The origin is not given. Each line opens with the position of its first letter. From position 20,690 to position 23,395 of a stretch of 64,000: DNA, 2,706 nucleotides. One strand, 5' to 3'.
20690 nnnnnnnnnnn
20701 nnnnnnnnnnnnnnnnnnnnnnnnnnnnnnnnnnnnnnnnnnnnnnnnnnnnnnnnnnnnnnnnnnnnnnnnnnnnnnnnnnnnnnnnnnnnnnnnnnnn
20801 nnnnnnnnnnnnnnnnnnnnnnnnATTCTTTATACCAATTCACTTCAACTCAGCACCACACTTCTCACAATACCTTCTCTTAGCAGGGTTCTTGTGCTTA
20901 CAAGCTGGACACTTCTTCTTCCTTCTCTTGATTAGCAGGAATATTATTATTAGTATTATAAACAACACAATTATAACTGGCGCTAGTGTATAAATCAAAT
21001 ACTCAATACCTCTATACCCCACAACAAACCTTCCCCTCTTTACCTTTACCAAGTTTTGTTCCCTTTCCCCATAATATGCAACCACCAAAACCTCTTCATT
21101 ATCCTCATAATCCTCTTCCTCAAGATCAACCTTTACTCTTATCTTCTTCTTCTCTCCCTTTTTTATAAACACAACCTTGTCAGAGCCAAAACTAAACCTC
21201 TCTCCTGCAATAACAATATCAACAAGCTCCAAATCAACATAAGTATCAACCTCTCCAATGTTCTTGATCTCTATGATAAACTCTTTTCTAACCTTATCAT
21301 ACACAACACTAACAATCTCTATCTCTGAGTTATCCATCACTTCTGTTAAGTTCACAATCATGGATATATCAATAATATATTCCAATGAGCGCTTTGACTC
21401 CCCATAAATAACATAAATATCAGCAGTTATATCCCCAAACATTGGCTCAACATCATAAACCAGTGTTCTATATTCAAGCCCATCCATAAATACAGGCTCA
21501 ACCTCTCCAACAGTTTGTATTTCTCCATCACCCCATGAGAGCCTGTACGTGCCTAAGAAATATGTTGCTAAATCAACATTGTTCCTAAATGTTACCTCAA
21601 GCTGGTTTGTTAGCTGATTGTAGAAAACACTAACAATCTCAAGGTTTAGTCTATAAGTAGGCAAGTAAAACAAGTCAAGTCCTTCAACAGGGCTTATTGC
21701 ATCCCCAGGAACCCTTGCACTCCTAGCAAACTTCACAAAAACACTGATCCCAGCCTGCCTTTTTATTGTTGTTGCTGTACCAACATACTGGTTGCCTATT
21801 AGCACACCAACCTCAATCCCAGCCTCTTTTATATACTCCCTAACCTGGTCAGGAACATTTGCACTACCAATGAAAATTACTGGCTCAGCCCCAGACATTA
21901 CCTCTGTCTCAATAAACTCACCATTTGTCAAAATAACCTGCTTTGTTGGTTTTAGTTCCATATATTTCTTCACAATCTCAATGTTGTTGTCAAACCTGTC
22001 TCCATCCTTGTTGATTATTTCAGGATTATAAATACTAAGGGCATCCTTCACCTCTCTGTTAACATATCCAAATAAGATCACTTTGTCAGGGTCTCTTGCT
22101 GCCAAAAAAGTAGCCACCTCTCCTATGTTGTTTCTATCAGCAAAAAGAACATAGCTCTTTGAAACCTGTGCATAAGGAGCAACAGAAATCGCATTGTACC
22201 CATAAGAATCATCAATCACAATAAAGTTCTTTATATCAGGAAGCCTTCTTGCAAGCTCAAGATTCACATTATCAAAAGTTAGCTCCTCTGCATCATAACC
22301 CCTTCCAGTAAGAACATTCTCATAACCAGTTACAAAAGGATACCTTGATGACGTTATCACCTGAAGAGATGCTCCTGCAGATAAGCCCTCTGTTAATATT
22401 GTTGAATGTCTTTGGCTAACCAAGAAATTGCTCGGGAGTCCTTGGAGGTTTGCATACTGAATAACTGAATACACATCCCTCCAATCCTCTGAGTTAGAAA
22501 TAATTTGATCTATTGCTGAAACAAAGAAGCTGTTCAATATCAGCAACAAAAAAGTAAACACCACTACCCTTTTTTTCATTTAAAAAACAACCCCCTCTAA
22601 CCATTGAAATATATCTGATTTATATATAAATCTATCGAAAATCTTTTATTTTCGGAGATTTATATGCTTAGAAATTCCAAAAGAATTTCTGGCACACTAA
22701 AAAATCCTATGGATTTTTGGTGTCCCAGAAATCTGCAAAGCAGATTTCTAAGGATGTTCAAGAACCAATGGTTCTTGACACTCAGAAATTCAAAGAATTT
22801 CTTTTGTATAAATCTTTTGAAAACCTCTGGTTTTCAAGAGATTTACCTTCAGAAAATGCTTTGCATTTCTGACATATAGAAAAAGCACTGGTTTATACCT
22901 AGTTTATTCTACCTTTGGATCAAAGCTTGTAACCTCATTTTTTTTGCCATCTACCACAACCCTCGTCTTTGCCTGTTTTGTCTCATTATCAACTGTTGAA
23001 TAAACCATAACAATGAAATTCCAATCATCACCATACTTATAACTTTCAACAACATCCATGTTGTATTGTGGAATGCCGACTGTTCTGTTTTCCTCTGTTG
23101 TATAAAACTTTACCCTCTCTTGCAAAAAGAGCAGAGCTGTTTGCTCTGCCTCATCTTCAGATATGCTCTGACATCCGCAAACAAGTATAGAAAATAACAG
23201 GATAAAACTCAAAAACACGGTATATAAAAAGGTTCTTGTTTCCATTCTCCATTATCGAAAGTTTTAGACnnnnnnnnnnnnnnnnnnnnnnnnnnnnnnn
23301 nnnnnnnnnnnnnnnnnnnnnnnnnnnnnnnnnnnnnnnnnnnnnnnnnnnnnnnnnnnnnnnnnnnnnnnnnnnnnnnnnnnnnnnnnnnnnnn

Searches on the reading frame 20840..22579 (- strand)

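Call 27: search_protein_families(library=pfam, proteins=[window:20840-22579:-], max_evalue=0.01)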
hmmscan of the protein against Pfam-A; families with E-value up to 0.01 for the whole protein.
window:20840-22579:- (579 aa): 3 families
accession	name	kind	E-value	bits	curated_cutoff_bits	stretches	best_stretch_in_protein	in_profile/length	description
PF12773.13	DZR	-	0.00096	19.7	27.3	1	557-579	1-23/45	Double zinc ribbon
PF13240.11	Zn_Ribbon_1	-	0.0011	19.1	25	1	556-578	1-23/23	zinc-ribbon domain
PF00641.23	Zn_ribbon_RanBP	-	0.0014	18.3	27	1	556-576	6-26/30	Zn-finger in Ran binding protein and others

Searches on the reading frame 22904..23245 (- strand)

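Call 27: search_protein_families(library=pfam, proteins=[window:22904-23245:-], max_evalue=0.01)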
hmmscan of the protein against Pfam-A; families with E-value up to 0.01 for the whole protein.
window:22904-23245:- (113 aa): 1 family
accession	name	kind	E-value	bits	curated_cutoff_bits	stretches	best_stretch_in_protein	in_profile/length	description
PF07929.16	PRiA4_ORF3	-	0.0083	16.3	26.6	1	68-103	92-126/173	Plasmid pRiA4b ORF-3-like protein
